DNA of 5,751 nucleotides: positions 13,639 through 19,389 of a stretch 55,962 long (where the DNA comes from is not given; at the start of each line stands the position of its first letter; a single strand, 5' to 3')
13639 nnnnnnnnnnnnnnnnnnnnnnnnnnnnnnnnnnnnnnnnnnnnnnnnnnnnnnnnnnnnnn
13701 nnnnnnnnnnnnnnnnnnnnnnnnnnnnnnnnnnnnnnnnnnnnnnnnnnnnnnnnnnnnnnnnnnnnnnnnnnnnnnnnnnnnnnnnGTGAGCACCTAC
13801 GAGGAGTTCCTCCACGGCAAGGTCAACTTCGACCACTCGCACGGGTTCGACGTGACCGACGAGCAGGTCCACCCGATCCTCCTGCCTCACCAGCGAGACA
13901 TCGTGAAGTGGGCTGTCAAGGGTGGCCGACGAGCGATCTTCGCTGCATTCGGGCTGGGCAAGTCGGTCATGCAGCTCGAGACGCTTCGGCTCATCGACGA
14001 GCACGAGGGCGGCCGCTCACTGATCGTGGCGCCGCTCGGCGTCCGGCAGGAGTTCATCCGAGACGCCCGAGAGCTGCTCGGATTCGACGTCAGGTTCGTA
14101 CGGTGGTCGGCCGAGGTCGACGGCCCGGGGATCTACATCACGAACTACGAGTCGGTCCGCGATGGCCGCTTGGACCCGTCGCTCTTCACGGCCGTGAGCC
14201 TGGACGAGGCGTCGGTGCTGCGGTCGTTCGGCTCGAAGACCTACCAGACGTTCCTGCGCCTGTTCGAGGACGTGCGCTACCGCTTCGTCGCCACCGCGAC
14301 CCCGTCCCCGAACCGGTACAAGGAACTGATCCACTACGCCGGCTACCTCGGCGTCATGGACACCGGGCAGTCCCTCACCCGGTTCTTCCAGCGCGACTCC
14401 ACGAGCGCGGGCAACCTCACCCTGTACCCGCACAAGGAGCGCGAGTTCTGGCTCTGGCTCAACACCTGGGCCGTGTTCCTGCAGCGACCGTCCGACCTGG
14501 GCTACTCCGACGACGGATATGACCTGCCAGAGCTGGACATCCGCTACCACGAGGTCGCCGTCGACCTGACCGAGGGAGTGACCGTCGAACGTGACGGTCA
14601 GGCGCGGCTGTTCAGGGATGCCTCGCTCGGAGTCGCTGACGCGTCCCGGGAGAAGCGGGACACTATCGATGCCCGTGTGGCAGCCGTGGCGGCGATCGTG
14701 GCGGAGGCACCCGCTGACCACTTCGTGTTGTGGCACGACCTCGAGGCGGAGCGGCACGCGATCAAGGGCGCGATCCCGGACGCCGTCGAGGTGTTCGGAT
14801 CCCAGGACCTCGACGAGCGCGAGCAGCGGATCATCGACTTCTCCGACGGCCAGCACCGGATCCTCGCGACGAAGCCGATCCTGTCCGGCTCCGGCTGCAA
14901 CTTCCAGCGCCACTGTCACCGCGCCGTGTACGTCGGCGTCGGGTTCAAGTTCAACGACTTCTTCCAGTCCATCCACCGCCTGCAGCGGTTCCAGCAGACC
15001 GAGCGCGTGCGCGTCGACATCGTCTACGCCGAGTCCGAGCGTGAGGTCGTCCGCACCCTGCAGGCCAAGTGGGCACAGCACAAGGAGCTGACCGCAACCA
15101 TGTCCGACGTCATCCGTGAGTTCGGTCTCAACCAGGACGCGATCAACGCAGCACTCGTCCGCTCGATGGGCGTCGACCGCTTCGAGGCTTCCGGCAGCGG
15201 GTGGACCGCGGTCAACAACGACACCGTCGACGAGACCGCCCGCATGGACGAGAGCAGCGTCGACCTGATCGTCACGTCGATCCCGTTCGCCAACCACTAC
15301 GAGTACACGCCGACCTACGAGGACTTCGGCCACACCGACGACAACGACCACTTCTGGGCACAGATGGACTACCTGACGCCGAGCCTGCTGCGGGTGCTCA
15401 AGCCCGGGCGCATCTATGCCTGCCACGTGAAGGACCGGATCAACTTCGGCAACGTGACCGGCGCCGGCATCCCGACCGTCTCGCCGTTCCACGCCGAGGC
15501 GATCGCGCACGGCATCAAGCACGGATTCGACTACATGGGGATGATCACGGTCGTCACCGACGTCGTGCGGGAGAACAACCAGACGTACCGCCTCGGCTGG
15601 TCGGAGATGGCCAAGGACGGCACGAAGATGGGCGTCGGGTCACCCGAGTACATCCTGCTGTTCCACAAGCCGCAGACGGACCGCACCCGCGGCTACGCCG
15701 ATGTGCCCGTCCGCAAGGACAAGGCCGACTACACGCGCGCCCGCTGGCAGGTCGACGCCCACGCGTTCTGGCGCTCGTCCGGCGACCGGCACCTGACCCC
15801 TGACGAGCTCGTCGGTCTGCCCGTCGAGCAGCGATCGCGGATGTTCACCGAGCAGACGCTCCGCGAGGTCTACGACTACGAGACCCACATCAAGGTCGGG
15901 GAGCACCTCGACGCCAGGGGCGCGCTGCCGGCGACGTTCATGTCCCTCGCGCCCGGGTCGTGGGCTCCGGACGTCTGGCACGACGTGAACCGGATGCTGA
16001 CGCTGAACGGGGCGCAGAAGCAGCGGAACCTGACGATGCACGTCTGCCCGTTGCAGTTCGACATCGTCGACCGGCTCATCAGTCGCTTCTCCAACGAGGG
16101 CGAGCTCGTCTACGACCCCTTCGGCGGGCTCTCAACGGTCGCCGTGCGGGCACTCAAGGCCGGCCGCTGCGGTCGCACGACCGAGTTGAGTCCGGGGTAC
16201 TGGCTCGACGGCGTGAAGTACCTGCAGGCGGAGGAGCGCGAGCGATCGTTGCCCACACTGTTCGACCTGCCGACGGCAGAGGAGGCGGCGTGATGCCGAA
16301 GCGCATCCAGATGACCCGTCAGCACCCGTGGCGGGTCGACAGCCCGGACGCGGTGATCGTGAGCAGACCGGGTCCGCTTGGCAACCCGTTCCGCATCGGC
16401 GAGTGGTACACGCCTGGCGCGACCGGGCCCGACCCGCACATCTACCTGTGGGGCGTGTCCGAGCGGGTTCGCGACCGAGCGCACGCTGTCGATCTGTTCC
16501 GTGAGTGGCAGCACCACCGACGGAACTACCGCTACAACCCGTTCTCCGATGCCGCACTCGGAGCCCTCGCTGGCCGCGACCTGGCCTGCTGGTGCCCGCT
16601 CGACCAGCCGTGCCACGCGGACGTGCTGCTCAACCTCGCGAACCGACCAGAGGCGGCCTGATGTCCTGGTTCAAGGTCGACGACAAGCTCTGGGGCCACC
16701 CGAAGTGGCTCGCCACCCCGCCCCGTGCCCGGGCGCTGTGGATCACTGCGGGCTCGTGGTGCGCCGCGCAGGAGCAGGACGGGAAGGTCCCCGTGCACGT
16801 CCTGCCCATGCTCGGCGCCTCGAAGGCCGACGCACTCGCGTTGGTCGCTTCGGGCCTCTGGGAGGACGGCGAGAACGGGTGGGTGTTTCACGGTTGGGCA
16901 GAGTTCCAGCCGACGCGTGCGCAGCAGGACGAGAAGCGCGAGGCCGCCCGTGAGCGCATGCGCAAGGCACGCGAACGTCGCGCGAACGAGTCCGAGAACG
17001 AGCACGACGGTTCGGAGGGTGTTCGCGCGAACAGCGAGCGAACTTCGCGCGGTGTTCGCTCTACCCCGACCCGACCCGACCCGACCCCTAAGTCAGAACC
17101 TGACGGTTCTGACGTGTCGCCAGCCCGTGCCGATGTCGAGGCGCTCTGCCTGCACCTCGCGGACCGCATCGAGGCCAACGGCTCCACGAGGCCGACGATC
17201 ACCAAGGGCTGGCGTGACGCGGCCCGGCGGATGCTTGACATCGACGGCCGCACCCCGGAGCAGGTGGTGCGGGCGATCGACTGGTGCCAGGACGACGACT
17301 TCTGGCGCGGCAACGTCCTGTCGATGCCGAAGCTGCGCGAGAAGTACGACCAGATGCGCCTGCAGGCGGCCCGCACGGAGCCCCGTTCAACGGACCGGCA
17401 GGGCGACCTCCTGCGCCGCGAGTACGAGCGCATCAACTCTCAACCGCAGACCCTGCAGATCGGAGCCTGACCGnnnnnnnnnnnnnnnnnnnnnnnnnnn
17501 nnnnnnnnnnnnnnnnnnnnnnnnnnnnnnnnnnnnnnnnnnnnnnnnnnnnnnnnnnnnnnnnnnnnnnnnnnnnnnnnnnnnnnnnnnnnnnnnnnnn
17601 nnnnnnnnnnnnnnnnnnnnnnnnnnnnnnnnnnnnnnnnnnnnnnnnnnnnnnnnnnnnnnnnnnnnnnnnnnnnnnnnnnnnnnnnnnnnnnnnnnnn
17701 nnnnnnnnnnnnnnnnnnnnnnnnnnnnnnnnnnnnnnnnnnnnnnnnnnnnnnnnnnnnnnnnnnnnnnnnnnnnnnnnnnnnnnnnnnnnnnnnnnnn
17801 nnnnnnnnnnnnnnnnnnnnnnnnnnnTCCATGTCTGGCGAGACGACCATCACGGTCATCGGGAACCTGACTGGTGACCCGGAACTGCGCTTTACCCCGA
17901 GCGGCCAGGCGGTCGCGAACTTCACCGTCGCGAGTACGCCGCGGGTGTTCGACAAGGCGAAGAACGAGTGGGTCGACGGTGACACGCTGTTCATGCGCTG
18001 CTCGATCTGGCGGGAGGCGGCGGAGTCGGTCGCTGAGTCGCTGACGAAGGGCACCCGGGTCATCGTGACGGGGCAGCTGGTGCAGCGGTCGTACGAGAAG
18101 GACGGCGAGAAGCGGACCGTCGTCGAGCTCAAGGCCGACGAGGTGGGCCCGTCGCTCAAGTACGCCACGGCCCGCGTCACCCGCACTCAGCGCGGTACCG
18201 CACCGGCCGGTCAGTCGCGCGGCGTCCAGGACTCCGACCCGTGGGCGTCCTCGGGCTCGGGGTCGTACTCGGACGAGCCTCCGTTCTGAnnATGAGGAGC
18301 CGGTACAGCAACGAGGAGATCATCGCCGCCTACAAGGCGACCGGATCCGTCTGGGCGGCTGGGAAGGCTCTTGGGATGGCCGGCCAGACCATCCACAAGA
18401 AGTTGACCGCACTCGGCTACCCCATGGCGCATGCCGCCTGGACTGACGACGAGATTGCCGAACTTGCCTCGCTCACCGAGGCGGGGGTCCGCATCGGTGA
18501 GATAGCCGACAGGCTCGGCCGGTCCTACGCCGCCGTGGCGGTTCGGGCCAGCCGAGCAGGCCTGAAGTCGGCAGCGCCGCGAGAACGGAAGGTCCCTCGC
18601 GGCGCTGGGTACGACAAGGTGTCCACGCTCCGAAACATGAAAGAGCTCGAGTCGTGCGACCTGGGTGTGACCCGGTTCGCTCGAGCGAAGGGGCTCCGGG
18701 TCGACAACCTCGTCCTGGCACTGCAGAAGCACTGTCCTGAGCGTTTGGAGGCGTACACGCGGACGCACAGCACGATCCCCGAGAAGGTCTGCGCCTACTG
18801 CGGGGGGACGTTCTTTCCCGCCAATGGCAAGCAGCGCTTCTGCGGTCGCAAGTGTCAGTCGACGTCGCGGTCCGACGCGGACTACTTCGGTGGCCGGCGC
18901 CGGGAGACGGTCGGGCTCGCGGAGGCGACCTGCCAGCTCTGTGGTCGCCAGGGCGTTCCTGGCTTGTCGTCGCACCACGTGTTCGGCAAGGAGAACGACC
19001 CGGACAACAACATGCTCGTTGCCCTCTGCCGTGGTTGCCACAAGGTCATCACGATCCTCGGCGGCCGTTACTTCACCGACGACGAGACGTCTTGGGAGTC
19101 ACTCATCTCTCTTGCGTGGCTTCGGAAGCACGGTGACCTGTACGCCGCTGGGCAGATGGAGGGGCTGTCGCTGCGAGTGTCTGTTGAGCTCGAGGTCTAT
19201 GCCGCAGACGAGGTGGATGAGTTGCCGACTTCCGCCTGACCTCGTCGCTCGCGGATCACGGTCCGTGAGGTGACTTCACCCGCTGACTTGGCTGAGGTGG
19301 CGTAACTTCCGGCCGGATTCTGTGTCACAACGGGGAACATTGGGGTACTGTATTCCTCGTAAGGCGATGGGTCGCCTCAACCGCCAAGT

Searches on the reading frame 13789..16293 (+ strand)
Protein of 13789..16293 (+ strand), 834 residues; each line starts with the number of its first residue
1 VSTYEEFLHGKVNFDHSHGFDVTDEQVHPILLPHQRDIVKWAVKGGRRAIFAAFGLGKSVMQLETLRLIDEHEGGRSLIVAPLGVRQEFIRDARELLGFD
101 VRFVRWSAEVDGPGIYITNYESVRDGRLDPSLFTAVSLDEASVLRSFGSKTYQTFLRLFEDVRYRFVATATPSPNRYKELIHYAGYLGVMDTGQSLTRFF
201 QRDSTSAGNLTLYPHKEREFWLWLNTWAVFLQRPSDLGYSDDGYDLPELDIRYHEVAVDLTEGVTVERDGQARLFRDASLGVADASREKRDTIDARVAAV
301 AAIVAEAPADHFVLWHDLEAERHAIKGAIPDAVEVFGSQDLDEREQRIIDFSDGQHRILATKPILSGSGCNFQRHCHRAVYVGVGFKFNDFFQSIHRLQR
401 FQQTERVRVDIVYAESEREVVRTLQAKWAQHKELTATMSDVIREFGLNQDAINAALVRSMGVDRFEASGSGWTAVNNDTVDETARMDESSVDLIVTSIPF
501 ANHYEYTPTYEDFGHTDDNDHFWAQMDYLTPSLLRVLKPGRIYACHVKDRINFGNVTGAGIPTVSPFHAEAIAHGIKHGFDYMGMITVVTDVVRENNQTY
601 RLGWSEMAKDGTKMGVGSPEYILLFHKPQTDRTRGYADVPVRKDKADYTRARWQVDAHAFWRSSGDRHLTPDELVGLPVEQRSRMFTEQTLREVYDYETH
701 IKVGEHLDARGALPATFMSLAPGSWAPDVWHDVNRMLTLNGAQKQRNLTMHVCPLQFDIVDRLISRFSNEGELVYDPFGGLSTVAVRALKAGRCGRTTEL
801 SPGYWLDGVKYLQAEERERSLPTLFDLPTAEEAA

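Call 17: search_protein_families(library=pfam, proteins=[window:13789-16293:+], max_evalue=0.01)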
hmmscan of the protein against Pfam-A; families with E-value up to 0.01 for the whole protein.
window:13789-16293:+ (834 aa): 2 families
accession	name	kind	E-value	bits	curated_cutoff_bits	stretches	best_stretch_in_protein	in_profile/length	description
PF01555.25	N6_N4_Mtase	-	1.3e-12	48.6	26.7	1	491-804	1-215/221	DNA methylase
PF00176.29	SNF2-rel_dom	-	0.0084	15.7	24.9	0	115-182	106-173/290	SNF2-related domain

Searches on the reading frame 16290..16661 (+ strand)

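Call 17: search_protein_families(library=pfam, proteins=[window:16290-16661:+], max_evalue=0.01)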
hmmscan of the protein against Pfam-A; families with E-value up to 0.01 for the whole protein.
window:16290-16661:+ (123 aa): 1 family
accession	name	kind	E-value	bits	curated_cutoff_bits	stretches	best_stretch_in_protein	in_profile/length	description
PF14216.11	DUF4326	-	1.7e-18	67.5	25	1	17-114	8-81/82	Domain of unknown function (DUF4326)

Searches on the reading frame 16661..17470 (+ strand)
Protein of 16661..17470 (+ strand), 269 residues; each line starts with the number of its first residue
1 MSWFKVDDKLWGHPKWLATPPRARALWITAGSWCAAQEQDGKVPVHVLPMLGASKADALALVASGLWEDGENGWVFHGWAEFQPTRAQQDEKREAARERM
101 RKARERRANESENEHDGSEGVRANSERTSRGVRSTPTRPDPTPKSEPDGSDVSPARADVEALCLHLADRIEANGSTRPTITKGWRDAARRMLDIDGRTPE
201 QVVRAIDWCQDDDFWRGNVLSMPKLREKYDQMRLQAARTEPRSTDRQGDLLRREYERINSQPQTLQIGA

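Call 18: search_protein_families(library=pfam, proteins=[window:16661-17470:+], max_evalue=0.01)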
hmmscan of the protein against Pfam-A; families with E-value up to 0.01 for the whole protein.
window:16661-17470:+ (269 aa): 0 families

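Call 51: search_protein_families(library=phrogs, proteins=[window:16661-17470:+], max_evalue=0.001)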
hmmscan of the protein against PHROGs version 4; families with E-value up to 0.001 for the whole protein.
window:16661-17470:+ (269 aa): 13 families
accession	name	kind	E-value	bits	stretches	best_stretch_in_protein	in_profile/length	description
phrog_22834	-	unknown function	3.9e-45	155.5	1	67-241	74-244/310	-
phrog_2447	-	DNA, RNA and nucleotide metabolism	1.4e-41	144.5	1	1-234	3-257/295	replication initiation protein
phrog_3926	-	DNA, RNA and nucleotide metabolism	2.7e-28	100.5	1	1-156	4-170/312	replication initiation protein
phrog_1882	-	unknown function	1.3e-23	85.2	1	1-140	1-139/259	-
phrog_391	-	DNA, RNA and nucleotide metabolism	1.3e-21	78.6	1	86-244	108-275/298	replication initiation O-like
phrog_2514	-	DNA, RNA and nucleotide metabolism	4.4e-21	76.4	1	79-244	107-250/270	DnaD-like helicase loader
phrog_2357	-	unknown function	2.1e-17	64.2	1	177-247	38-108/124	-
phrog_4880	-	DNA, RNA and nucleotide metabolism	8.6e-17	62.5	1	78-246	100-270/304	replisome organizer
phrog_30000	-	unknown function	7e-15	56.4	1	1-122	1-137/334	-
phrog_2149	-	DNA, RNA and nucleotide metabolism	2.6e-14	54.7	1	75-246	92-272/289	replication initiation protein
phrog_277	-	DNA, RNA and nucleotide metabolism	4.1e-12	47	1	103-241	166-293/318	replication initiation O-like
phrog_9474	-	DNA, RNA and nucleotide metabolism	1.4e-08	35.6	1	1-147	1-160/288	replication initiation protein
phrog_9773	-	DNA, RNA and nucleotide metabolism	2.9e-06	28.2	1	183-232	224-273/288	replication initiation O-like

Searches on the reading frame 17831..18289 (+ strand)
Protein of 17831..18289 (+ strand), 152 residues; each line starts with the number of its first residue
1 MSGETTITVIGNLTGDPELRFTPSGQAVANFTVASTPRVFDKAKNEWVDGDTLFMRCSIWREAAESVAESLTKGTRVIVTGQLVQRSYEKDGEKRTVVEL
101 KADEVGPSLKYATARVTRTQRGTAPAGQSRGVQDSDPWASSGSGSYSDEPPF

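Call 18: search_protein_families(library=pfam, proteins=[window:17831-18289:+], max_evalue=0.01)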
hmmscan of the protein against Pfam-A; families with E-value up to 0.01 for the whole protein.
window:17831-18289:+ (152 aa): 3 families
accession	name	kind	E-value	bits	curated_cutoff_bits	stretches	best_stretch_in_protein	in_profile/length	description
PF00436.31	SSB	-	3.3e-30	104.7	26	1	6-106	3-102/104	Single-strand binding protein family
PF01336.31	tRNA_anti-codon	-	1e-05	25.8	27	1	52-105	26-72/75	OB-fold nucleic acid binding domain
PF13742.12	tRNA_anti_2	-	0.001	19.7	27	1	54-98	49-91/95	OB-fold nucleic acid binding domain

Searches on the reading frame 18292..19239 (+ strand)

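Call 18: search_protein_families(library=pfam, proteins=[window:18292-19239:+], max_evalue=0.01)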
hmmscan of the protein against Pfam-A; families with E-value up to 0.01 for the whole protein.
window:18292-19239:+ (315 aa): 1 family
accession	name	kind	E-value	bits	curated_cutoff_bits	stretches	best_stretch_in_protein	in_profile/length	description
PF07750.17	GcrA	-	0.0013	19.6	26.9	1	49-191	2-133/155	GcrA cell cycle regulator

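Call 51: search_protein_families(library=phrogs, proteins=[window:18292-19239:+], max_evalue=0.001)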
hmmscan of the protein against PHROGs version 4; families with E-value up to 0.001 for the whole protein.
window:18292-19239:+ (315 aa): 6 families
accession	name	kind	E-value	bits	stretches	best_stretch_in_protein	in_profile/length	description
phrog_1271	-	DNA, RNA and nucleotide metabolism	6.9e-12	46.4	1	145-253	193-315/361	HNH endonuclease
phrog_323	-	transcription regulation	9e-11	42.9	1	8-106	100-199/319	transcriptional regulator, D5-like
phrog_144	-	DNA, RNA and nucleotide metabolism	1.8e-06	28.7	1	210-262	83-141/175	HNH endonuclease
phrog_1333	-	unknown function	5.4e-05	24.4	1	158-195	94-131/166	-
phrog_8446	-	DNA, RNA and nucleotide metabolism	0.00013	22.7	1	24-251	35-193/211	HNH endonuclease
phrog_8048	-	DNA, RNA and nucleotide metabolism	0.00091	19.5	0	200-253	165-225/273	HNH endonuclease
